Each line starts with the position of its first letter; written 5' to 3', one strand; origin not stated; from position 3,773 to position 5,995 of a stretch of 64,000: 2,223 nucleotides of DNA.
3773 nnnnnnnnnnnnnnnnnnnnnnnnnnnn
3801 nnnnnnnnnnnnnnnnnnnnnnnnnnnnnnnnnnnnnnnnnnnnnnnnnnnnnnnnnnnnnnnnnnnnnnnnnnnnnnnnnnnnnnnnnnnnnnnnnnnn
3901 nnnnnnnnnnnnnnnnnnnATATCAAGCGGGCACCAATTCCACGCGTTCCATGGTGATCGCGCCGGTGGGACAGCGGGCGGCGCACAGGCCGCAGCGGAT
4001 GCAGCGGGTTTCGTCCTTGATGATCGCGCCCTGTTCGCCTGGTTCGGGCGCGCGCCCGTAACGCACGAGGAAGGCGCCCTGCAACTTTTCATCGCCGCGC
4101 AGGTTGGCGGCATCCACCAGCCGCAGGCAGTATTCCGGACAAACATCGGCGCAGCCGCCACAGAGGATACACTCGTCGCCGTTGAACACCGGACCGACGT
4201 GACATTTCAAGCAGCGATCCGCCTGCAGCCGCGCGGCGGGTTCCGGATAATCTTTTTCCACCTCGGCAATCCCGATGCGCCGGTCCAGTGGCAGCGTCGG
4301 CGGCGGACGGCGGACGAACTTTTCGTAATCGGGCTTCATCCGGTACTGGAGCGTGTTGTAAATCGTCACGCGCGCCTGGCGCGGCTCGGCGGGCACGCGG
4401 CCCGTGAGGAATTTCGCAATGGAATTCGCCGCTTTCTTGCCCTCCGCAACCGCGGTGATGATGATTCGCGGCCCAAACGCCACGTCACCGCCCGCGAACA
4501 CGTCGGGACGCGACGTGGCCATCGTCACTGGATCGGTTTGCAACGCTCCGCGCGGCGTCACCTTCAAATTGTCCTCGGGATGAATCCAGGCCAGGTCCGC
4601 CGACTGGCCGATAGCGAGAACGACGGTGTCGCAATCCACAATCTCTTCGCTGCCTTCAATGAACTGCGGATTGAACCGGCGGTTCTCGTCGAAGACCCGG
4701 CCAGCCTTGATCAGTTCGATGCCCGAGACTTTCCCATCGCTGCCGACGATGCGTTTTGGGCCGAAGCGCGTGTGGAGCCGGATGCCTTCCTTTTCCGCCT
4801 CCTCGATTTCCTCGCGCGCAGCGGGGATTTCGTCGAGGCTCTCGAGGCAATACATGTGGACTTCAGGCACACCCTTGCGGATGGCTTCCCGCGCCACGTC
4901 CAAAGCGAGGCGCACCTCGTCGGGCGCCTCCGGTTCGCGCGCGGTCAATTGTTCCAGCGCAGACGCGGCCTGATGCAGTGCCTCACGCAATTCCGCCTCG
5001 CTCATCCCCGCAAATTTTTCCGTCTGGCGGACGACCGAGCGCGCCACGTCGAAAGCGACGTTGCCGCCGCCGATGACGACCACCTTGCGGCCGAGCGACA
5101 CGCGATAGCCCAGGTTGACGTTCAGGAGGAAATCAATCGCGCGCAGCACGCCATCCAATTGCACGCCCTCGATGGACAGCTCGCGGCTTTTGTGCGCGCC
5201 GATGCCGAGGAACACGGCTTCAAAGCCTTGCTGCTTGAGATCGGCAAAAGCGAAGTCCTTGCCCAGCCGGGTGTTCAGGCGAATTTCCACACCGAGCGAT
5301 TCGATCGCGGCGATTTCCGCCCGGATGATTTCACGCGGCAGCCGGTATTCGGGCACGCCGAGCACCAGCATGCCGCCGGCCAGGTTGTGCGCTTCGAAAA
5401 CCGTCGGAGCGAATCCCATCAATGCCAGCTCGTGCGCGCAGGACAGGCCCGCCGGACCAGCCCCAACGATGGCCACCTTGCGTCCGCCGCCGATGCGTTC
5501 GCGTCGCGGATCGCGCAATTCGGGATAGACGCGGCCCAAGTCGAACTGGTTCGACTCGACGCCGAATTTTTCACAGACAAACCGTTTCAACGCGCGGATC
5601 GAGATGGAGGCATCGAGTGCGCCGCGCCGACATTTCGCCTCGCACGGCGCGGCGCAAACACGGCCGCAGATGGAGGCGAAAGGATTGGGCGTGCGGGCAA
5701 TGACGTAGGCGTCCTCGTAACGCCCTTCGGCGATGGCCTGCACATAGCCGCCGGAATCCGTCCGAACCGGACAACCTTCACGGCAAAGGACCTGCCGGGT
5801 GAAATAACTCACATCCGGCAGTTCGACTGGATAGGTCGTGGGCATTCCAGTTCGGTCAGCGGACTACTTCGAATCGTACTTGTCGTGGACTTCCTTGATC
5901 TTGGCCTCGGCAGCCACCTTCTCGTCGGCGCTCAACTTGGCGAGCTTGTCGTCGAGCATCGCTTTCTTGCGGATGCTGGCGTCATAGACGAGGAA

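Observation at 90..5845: Rieske/cytochrome b complex encoded together with a GltD-like NAD(P)H flavoprotein and a hexaheme cytochrome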

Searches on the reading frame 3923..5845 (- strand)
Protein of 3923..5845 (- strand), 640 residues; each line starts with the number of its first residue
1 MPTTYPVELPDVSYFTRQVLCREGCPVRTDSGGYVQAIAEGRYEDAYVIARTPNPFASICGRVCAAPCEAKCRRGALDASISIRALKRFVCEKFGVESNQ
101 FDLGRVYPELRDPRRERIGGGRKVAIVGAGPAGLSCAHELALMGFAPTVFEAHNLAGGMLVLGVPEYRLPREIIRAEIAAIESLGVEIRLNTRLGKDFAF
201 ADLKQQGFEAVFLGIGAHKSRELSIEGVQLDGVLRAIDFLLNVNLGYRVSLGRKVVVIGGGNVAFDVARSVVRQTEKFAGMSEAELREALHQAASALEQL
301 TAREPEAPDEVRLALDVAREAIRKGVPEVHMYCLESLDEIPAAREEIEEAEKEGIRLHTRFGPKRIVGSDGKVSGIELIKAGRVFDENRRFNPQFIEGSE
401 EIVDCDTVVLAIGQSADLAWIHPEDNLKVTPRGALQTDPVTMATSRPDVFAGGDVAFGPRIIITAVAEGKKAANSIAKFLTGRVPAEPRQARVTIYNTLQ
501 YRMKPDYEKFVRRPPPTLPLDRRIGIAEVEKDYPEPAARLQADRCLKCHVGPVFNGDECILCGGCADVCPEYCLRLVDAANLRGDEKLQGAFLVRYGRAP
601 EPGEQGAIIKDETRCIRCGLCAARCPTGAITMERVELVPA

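Call 3: search_protein_families(library=pfam, proteins=[window:3923-5845:-], max_evalue=0.01)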
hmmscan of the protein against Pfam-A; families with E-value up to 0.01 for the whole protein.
window:3923-5845:- (640 aa): 23 families
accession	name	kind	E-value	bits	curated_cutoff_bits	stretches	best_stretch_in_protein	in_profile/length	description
PF07992.20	Pyr_redox_2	-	1.2e-28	100.8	26.1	1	123-469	2-291/291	Pyridine nucleotide-disulphide oxidoreductase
PF14691.11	Fer4_20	-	1.6e-17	63.8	25.8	1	19-94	30-108/113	Dihydroprymidine dehydrogenase domain II, 4Fe-4S cluster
PF12838.12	Fer4_7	-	2.3e-09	38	27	1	559-629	2-52/52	4Fe-4S dicluster domain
PF13738.12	Pyr_redox_3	-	2.5e-09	37.3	30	1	126-155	2-32/305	Pyridine nucleotide-disulphide oxidoreductase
PF00037.32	Fer4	-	3.7e-09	36.5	21.1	2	609-631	2-24/24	4Fe-4S binding domain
PF00070.33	Pyr_redox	-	7.4e-09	36.4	22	0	123-154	1-32/82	Pyridine nucleotide-disulphide oxidoreductase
PF13237.11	Fer4_10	-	1.8e-08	34.6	25.5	2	553-626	3-53/53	4Fe-4S dicluster domain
PF13450.12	NAD_binding_8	-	2.6e-07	31.3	21.9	1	126-159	1-34/68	NAD(P)-binding Rossmann-like domain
PF13187.11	Fer4_9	-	9.2e-06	26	27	1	558-630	1-52/52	4Fe-4S dicluster domain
PF01266.30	DAO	-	1.4e-05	25.3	27.9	1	123-157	1-35/353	FAD dependent oxidoreductase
PF01494.25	FAD_binding_3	-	0.00017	21.4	22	1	123-154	3-34/349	FAD binding domain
PF13183.11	Fer4_8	-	0.00036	21.4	27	1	557-628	3-67/68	4Fe-4S dicluster domain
PF12837.12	Fer4_6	-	0.00045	20.5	25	1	611-630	5-24/24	4Fe-4S binding domain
PF13534.11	Fer4_17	-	0.00047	21.1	22.2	1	558-628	1-59/61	4Fe-4S dicluster domain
PF12797.12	Fer4_2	-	0.00064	20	24.5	1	607-627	2-22/22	4Fe-4S binding domain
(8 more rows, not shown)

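Call 5: find_homologous_proteins(query=window:3923-5845:-, max_evalue=1e-10)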
Query window:3923-5845:- (640 aa): 7999 proteins with E <= 1e-10 among 8000 candidates; the best 120 are listed.
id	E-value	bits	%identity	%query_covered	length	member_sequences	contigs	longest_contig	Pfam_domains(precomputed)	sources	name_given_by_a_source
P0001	0.0e+0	1377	95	100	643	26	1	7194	PF01266.31,PF13450.13,PF14691.12,PF07992.21,PF00070.34,PF00037.33,PF13738.13,PF12838.13,PF13237.12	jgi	jgi:formate dehydrogenase (NADP+) beta subunit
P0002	0.0e+0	1347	92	100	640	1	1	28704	PF01266.31,PF13450.13,PF14691.12,PF07992.21,PF00070.34,PF00037.33,PF13738.13,PF12838.13,PF13237.12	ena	-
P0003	0.0e+0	1343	92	100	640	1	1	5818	PF01266.31,PF13450.13,PF14691.12,PF07992.21,PF00070.34,PF00037.33,PF13738.13,PF12838.13,PF13237.12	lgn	-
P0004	0.0e+0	1326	91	100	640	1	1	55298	PF01266.31,PF13450.13,PF14691.12,PF07992.21,PF00070.34,PF00037.33,PF13738.13,PF12838.13,PF13237.12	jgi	jgi:formate dehydrogenase (NADP+) beta subunit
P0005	0.0e+0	1325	91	100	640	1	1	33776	PF01266.31,PF13450.13,PF14691.12,PF07992.21,PF00070.34,PF00037.33,PF13738.13,PF12838.13,PF13237.12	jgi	jgi:formate dehydrogenase beta subunit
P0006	0.0e+0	1324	91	100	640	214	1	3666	PF13450.13,PF07992.21,PF00070.34,PF12838.13,PF13534.12,PF01266.31,PF14691.12,PF00037.33,PF13738.13,PF13237.12,PF13183.12,PF13187.12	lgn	-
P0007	0.0e+0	1323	91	100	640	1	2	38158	PF01266.31,PF13450.13,PF14691.12,PF07992.21,PF00070.34,PF00037.33,PF13738.13,PF12838.13,PF13237.12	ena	-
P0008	0.0e+0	1323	90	100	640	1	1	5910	PF01266.31,PF13450.13,PF14691.12,PF07992.21,PF00070.34,PF00037.33,PF13738.13,PF12838.13,PF13237.12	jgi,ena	-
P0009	0.0e+0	1317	90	100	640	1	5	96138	PF01266.31,PF13450.13,PF14691.12,PF07992.21,PF00070.34,PF00037.33,PF13738.13,PF12838.13,PF13237.12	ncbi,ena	-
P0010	0.0e+0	1314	90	100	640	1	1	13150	PF01266.31,PF13450.13,PF14691.12,PF07992.21,PF00070.34,PF00037.33,PF13738.13,PF12838.13,PF13237.12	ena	-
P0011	0.0e+0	1314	90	100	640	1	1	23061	PF01266.31,PF13450.13,PF14691.12,PF07992.21,PF00070.34,PF00037.33,PF13738.13,PF12838.13,PF13237.12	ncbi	-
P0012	0.0e+0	1314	91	100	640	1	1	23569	PF13450.13,PF14691.12,PF07992.21,PF00070.34,PF00037.33,PF13738.13,PF12838.13,PF13534.12,PF13237.12,PF13187.12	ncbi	-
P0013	0.0e+0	1311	90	100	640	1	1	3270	PF01266.31,PF13450.13,PF14691.12,PF07992.21,PF00070.34,PF00037.33,PF13738.13,PF12838.13,PF13534.12,PF13237.12,PF13187.12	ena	-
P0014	0.0e+0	1310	90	100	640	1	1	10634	PF01266.31,PF13450.13,PF14691.12,PF07992.21,PF00070.34,PF00037.33,PF13738.13,PF12838.13,PF13237.12,PF13187.12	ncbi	-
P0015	0.0e+0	1310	90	100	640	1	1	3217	PF01266.31,PF13450.13,PF14691.12,PF07992.21,PF00070.34,PF00037.33,PF13738.13,PF12838.13,PF13237.12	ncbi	-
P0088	0.0e+0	1281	87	100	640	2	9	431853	PF13450.13,PF14691.12,PF07992.21,PF00070.34,PF00037.33,PF13738.13,PF12838.13,PF13237.12,PF13183.12,PF13187.12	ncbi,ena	-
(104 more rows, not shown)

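Call 11: search_protein_families(library=ncbifam, proteins=[window:3923-5845:-], max_evalue=0.001)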
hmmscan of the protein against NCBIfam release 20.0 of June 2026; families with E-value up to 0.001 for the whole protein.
window:3923-5845:- (640 aa): 71 families (the best 25 are shown)
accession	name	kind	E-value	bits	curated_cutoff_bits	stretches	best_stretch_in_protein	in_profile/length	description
NF009410.0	PRK12771.1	subfamily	1.8e-132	442.8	516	2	13-275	42-291/566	NAD(P)-binding protein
NF009454.0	PRK12814.1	equivalog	1.1e-105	354.5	916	2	21-274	104-345/657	putative NADPH-dependent glutamate synthase small subunit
NF010590.0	PRK13984.1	equivalog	5.1e-105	351.9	946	2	20-280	197-451/611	putative oxidoreductase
TIGR01316.1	gltA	equivalog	1e-81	275.1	471.75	2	20-274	37-294/449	NADPH-dependent glutamate synthase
NF009414.0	PRK12778.1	equivalog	4.4e-80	269.9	1103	2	19-274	337-592/752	bifunctional dihydroorotate dehydrogenase B NAD binding subunit/NADPH-dependent glutamate synthase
TIGR03315.1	Se_ygfK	equivalog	8.4e-72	242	835.3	2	21-273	447-687/1012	putative selenate reductase subunit YgfK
TIGR01318.1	gltD_gamma_fam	subfamily_domain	3.7e-70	236.8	482.95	2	20-276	49-306/467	glutamate synthase, small subunit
TIGR01317.1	GOGAT_sm_gam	subfamily_domain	3.4e-62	210.9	447.7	2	21-277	52-308/485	glutamate synthase small subunit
NF009408.0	PRK12769.1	equivalog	1.7e-60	204.9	1003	2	18-275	233-491/659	formate-dependent uric acid utilization protein AegA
NF009413.0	PRK12775.1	equivalog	3.8e-58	197.1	1895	2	20-273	340-592/1006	putative trifunctional 2-polyprenylphenol hydroxylase/glutamate synthase subunit beta/ferritin domain-containing protein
NF009409.0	PRK12770.1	subfamily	7.1e-57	193.1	343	2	121-276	18-197/360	putative glutamate synthase subunit beta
NF009415.0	PRK12779.1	equivalog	1.2e-53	182.2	1519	2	21-274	210-469/944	putative bifunctional glutamate synthase subunit beta/2-polyprenylphenol hydroxylase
NF009451.0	PRK12809.1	equivalog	1.6e-48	165.5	1154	2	13-304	211-501/639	formate-dependent uric acid utilization protein YgfT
NF045663.1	diclust_near_Sec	equivalog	8e-44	149.9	530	2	20-249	19-229/759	pyridine nucleotide-disulfide oxidoreductase/dicluster-binding protein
NF041087.1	bile_acid_BaiCD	equivalog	1.6e-17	62.9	825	1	122-279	381-530/642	bile acid Fe-S flavoenzyme BaiCD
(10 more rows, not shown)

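Call 23: find_encoding_contigs(protein=P0088, flank=10000, max_places=3)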
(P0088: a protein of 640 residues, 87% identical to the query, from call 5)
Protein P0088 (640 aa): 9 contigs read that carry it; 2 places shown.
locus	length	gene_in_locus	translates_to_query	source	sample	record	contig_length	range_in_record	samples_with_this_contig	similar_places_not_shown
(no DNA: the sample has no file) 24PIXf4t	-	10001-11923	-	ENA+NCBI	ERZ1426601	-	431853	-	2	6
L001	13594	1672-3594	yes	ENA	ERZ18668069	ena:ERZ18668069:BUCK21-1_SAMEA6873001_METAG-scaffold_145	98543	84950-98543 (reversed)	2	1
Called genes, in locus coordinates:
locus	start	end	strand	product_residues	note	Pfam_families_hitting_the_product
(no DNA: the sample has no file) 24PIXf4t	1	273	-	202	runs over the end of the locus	-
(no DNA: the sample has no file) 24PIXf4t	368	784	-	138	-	PF04542:Sigma70_r2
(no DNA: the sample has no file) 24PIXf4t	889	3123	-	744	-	PF02085:Cytochrom_CIII (faint), PF09699:Paired_CXXCH_1 (faint), PF14522:Cytochrome_C7 (faint), PF14537:Cytochrom_c3_2 (weak), PF01292:Ni_hydr_CYTB, PF14358:DUF4405 (weak)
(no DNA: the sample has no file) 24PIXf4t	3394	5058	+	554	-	PF10101:DUF2339 (weak)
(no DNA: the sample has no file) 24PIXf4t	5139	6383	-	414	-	PF03916:NrfD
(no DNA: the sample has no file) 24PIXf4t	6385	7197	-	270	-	PF12838:Fer4_7 (faint), PF13187:Fer4_9 (faint), PF12797:Fer4_2 (weak), PF13237:Fer4_10 (weak), PF13247:Fer4_11, PF00037:Fer4 (weak), PF12797:Fer4_2 (weak), PF12837:Fer4_6 (weak), +2 more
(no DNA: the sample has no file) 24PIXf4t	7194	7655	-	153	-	PF14537:Cytochrom_c3_2 (faint)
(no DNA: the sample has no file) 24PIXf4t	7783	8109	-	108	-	PF00034:Cytochrom_C, PF13442:Cytochrome_CBB3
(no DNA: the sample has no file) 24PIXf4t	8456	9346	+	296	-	PF10114:PocR, PF00165:HTH_AraC, PF12833:HTH_18, PF00165:HTH_AraC (weak)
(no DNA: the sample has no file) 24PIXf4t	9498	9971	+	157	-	-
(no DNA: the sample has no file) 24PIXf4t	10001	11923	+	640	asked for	PF13237:Fer4_10 (faint), PF14691:Fer4_20, PF07992:Pyr_redox_2, PF13450:NAD_binding_8 (weak), PF12838:Fer4_7, PF13183:Fer4_8 (weak), PF13187:Fer4_9 (weak), PF00037:Fer4, +2 more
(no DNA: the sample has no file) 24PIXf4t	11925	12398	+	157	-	PF00355:Rieske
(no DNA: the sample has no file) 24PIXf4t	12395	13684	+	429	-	PF00033:Cytochrome_B, PF14358:DUF4405 (weak), PF13631:Cytochrom_B_N_2, PF00032:Cytochrom_B_C (weak)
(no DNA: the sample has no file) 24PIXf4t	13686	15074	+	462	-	PF02433:FixO (weak), PF00034:Cytochrom_C (weak), PF13442:Cytochrome_CBB3 (weak), PF00034:Cytochrom_C, PF13442:Cytochrome_CBB3 (weak), PF02433:FixO, PF00034:Cytochrom_C, PF13442:Cytochrome_CBB3, +1 more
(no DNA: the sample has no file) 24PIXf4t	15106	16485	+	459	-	-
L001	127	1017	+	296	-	PF10114:PocR, PF00165:HTH_AraC, PF12833:HTH_18, PF00165:HTH_AraC (weak)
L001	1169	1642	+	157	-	-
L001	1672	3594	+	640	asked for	PF13237:Fer4_10 (faint), PF14691:Fer4_20, PF07992:Pyr_redox_2, PF13450:NAD_binding_8 (weak), PF12838:Fer4_7, PF13183:Fer4_8 (weak), PF13187:Fer4_9 (weak), PF00037:Fer4, +2 more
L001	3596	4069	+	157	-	PF00355:Rieske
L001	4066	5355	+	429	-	PF00033:Cytochrome_B, PF14358:DUF4405 (weak), PF13631:Cytochrom_B_N_2, PF00032:Cytochrom_B_C (weak)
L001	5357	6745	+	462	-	PF02433:FixO (weak), PF00034:Cytochrom_C (weak), PF13442:Cytochrome_CBB3 (weak), PF00034:Cytochrom_C, PF13442:Cytochrome_CBB3 (weak), PF02433:FixO, PF00034:Cytochrom_C, PF13442:Cytochrome_CBB3, +1 more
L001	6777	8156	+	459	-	-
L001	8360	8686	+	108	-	PF00034:Cytochrom_C, PF13442:Cytochrome_CBB3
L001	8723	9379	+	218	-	PF02085:Cytochrom_CIII (faint), PF14537:Cytochrom_c3_2 (faint), PF09699:Paired_CXXCH_1 (faint), PF14522:Cytochrome_C7 (weak)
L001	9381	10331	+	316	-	PF12838:Fer4_7 (weak), PF13247:Fer4_11, PF00037:Fer4 (weak), PF12797:Fer4_2 (weak), PF13237:Fer4_10 (weak), PF12838:Fer4_7 (weak), PF13187:Fer4_9 (weak), PF13247:Fer4_11, +4 more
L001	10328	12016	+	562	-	PF03916:NrfD, PF00027:cNMP_binding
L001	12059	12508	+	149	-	-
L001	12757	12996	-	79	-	-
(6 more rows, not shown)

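Call 24: search_protein_representatives(protein=window:3923-5845:-)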
Query: 640 residues. Proteins with E-value up to 0.001 (for the whole library): 21299; up to 1e-10: 11244; up to 1e-30: 3885. The best 150 are listed.
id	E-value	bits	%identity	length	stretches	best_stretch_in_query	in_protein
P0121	4.5e-200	683.0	53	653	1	4-636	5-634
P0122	5.6e-192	656.3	51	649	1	9-636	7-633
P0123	3.4e-187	640.5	52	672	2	119-635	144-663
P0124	1.5e-180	618.5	51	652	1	4-638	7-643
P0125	1.1e-177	609.0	53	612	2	4-273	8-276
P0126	4.9e-175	600.3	52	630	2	5-282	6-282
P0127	4.4e-172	590.6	50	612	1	5-636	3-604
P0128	1.6e-169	582.1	50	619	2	308-636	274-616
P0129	6.7e-168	576.7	51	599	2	24-274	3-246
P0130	7.3e-168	576.6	48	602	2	308-638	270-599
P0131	2.2e-163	561.8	49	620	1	15-636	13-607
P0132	5.2e-163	560.6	51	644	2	12-279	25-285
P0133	6.5e-163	560.3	48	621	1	4-636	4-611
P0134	9.5e-163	559.7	49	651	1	9-637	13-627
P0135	2.5e-162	558.3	50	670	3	307-635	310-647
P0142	1.2e-156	539.5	47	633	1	2-637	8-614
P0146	3.1e-154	531.6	46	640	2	4-275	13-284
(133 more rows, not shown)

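Call 26: find_related_loci(query=A1, collection=genome_contigs, flank=10000)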
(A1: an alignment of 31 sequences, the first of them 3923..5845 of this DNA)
Query A1 (640 aa) in genome_contigs; peptide patterns used: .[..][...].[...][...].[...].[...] (x = any residue, [..] = any of these).
600 stretches matched a pattern (row limit reached: there are more); 289 encode a relative of the query (tblastn E <= 1e-3); the best 80 are kept; 80 distinct loci.
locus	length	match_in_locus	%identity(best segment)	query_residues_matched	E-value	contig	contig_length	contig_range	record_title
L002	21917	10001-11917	89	1-639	0e+0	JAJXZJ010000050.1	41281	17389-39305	MAG: bacterium isolate BP7.bin47 NODE_1145_length_41281_cov_2.818341, whole genome shotgun sequence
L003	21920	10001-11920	80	1-640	0e+0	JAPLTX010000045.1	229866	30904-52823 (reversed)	MAG: Verrucomicrobia bacterium isolate LacPavin_0818_WC55_MAG_62_14 LacPavin_0818_WC55_scaffold_80003, whole genome shot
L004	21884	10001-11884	63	3-636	0e+0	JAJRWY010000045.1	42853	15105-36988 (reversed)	MAG: Candidatus Binatota bacterium isolate Dive96_bin2.95 k141_675259, whole genome shotgun sequence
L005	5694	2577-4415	53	7-633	0e+0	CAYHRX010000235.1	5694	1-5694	MAG TPA_asm: uncultured Chitinophagales bacterium isolate ERP119705_co14_37 genome assembly, contig: NODE_26049_length_5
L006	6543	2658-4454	53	21-633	0e+0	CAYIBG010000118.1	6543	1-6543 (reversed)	MAG TPA_asm: uncultured Ignavibacteriaceae bacterium isolate ERP119705_co1_736 genome assembly, contig: NODE_19198_lengt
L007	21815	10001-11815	53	8-636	0e+0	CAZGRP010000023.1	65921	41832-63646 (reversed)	MAG TPA_asm: uncultured Cytophagia bacterium isolate SRP216583_co2_59 genome assembly, contig: NODE_175_length_65921_cov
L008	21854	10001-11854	52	2-633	0e+0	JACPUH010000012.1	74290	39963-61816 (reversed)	MAG: Ignavibacteriales bacterium isolate NC_groundwater_753_Ag_S-0.1um_55_13 JBCH_GD18_4_SO1_S176_scaffold_15070, whole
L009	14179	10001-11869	49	1-633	0e+0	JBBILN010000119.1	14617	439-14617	MAG: bacterium isolate BQF270218_bin_21 NODE_1433_length_14617_cov_20.179440, whole genome shotgun sequence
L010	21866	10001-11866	53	5-638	0e+0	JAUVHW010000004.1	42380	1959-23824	MAG: Ardenticatenales bacterium isolate CSMAG_412 CSMAG_412_k141_384211_length_42380_cov_9.3346, whole genome shotgun se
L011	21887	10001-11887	50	7-637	0e+0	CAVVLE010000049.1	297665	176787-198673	MAG: uncultured Acidobacteriota bacterium isolate MFD09222.bin.1.174 genome assembly, contig: contig_93467, whole genome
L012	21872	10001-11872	49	9-633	0e+0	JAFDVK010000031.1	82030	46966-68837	MAG: Acidobacteria bacterium isolate SZAS-14 CK_MAG-40__31__length-82030, whole genome shotgun sequence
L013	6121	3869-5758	49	5-637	0e+0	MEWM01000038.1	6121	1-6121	MAG: candidate division Zixibacteria bacterium RBG_16_43_9 RBG_16_scaffold_17170, whole genome shotgun sequence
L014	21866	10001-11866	46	1-633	0e+0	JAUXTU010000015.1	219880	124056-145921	MAG: Bacteroidota bacterium isolate C13_metabat.bin.24 C13_k141_154602, whole genome shotgun sequence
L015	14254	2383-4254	49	7-637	0e+0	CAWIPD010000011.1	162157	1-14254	MAG: Candidatus Acidoferrales bacterium isolate MFD01689.bin.2.36 genome assembly, contig: contig_37981, whole genome sh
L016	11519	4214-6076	48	1-633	0e+0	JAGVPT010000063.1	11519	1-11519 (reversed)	MAG: Bacteroidetes bacterium isolate DeMMO3_9 c_000000093901, whole genome shotgun sequence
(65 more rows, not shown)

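Call 29: search_solved_structures(query=window:3923-5845:-, max_evalue=1e-10, show_alignments=0)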
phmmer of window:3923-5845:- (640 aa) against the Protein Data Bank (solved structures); distinct sequences matched with E-value up to 1e-10: 13.
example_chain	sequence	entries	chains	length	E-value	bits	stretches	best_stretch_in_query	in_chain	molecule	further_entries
9n5u_A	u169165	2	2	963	2.2e-86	294.2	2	21-273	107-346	NfnA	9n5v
9bov_A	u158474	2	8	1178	1.2e-81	278.5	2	21-274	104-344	Molybdopterin oxidoreductase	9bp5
8oh5_C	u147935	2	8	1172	3.8e-74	253.8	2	21-272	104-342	Formate dehydrogenase-O, major subunit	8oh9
4ylf_B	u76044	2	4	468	3.3e-67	230.8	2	21-274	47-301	Dihydropyrimidine dehydrogenase subunit A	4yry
5jca_L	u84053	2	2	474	3.8e-65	224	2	20-273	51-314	NADH-dependent Ferredoxin:NADP Oxidoreductase (NfnI) subunit alpha | NADH-dependent Ferredoxin:NADP Oxidoreductase subunit alpha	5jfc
5vj7_A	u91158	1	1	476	1.6e-61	212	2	20-273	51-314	Oxidoreductase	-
2vdc_G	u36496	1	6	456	3.9e-52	181.1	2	20-275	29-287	GLUTAMATE SYNTHASE [NADPH] SMALL CHAIN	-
6s6s_G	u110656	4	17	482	6.2e-52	180.4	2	20-275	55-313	Glutamate synthase [NADPH] small chain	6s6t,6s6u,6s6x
7mfm_I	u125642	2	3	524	2.3e-42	148.8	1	23-277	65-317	Glutamate synthase (NADPH) small chain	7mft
1gt8_A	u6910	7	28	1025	2.1e-35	125.8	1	20-273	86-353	DIHYDROPYRIMIDINE DEHYDROGENASE | Dihydropyrimidine dehydrogenase [NADP(+)]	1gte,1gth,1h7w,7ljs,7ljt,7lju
1h7x_A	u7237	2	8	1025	2.1e-35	125.8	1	20-273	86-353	DIHYDROPYRIMIDINE DEHYDROGENASE | Dihydropyrimidine dehydrogenase [NADP(+)]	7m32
7m31_A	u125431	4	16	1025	2.1e-35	125.8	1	20-273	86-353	Dihydropyrimidine dehydrogenase [NADP(+)]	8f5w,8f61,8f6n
6qkg_A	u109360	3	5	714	5.9e-13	51.6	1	122-277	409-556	NCR A | NCR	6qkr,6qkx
